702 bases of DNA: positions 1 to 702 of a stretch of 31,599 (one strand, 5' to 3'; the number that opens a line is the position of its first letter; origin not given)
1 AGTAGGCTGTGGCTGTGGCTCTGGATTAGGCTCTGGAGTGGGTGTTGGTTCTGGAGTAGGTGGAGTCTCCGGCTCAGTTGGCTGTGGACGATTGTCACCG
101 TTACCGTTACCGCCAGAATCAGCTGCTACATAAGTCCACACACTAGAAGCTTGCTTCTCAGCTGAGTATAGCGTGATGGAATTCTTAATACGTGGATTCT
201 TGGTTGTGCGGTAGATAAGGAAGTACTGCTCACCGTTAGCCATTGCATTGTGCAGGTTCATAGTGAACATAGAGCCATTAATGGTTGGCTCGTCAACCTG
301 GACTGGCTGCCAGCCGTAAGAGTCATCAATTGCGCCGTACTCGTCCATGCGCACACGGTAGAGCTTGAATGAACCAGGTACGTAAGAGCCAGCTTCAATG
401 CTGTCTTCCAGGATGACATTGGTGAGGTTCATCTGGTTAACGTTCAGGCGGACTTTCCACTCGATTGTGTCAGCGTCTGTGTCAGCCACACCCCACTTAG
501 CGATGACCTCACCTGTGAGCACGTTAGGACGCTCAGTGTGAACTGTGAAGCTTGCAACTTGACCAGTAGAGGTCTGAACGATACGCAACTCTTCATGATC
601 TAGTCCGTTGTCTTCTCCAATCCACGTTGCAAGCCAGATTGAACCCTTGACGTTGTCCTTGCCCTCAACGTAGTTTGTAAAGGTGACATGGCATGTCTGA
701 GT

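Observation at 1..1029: Phage-encoded secreted LPXTG adhesin (MSCRAMM-like) that spans the contig junction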

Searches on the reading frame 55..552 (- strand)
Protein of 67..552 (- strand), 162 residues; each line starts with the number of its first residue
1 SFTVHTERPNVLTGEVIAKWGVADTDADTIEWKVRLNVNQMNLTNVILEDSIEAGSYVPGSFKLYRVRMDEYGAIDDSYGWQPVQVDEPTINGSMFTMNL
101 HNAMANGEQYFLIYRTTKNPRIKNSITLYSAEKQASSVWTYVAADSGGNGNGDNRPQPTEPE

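Call 42: search_solved_structures(query=window:67-552:-, max_evalue=10, show_alignments=5)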
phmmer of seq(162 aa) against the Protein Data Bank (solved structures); distinct sequences matched with E-value up to 10: 2.
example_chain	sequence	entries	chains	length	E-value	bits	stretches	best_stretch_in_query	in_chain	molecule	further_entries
4oy6_A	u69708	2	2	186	0.73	13.2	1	68-118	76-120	Putative secreted cellulose-binding protein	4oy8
6npo_A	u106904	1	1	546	1.1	12.7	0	30-58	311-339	Oligopeptide ABC transporter, oligopeptide-binding protein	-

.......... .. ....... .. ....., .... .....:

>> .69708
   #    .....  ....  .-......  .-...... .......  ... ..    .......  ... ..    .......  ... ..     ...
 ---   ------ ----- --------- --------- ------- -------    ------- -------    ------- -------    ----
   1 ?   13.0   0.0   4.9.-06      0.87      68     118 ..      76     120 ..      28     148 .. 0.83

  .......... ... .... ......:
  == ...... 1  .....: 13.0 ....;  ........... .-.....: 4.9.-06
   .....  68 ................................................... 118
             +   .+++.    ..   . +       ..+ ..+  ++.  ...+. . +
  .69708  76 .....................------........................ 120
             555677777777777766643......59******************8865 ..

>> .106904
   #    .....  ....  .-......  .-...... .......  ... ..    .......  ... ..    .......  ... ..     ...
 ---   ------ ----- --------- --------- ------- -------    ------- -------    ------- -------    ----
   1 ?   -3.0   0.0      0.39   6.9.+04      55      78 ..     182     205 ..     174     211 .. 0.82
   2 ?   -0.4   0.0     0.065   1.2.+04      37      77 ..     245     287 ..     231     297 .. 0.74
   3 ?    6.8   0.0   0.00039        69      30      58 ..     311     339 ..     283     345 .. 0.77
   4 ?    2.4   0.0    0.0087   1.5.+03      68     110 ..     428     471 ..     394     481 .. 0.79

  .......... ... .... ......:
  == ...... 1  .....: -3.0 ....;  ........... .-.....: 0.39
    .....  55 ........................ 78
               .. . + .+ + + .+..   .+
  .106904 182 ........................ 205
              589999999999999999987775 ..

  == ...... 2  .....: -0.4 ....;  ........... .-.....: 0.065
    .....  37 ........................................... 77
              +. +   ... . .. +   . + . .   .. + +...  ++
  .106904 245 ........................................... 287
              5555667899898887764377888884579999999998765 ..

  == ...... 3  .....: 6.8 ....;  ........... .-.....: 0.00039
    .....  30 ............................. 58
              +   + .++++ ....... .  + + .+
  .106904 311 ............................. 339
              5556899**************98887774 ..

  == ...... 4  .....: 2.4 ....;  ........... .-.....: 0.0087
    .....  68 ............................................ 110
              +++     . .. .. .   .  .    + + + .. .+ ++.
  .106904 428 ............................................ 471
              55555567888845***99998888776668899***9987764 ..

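Call 93: search_solved_structures(query=A5, max_evalue=1, show_alignments=4)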
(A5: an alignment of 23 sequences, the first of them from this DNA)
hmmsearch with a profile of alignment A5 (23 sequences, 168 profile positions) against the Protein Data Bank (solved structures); distinct sequences matched with E-value up to 1: 2.
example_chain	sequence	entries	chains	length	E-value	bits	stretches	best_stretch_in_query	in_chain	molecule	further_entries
9n8g_A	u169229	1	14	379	0.014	18.3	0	45-97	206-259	Flagellin A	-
6m5y_A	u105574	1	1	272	0.86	12.5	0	57-112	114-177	Galectin-1,Galectin-1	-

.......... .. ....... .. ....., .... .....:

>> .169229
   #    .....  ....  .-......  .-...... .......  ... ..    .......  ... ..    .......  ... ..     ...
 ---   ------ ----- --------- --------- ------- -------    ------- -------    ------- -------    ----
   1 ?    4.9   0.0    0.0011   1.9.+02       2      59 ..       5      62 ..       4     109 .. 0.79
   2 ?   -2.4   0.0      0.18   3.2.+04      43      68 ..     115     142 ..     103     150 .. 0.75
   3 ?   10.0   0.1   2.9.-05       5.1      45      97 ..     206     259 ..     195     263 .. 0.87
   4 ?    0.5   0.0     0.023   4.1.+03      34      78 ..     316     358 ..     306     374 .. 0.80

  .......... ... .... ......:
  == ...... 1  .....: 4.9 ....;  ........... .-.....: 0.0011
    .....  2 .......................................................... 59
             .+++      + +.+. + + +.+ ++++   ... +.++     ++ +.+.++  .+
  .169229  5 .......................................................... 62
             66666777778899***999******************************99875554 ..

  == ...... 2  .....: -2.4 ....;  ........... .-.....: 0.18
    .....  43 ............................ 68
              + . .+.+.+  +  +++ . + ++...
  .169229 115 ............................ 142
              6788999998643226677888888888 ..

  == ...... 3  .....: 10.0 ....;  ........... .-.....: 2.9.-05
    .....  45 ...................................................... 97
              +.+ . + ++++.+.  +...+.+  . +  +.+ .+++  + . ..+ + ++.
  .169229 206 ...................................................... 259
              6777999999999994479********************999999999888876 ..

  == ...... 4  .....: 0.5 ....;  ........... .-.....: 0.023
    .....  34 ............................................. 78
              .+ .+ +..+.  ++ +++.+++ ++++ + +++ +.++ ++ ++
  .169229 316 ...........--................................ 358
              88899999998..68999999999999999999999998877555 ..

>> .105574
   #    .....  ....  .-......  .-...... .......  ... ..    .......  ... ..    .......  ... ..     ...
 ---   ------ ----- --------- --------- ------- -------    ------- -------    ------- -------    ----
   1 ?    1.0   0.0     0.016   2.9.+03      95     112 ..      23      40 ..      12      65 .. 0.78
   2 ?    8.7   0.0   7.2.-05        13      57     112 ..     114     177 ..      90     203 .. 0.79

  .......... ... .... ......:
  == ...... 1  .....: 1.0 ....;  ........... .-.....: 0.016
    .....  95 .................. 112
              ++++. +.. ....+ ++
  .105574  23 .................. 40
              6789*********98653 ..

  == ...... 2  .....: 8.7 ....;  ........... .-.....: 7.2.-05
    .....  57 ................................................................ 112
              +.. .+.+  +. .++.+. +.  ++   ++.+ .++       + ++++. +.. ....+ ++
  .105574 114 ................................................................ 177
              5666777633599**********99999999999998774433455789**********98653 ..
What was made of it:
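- Tried and rejected: A single-sequence search with the N2 domain and an N2-only profile both failed to reach the PDB (calls 42, 93).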
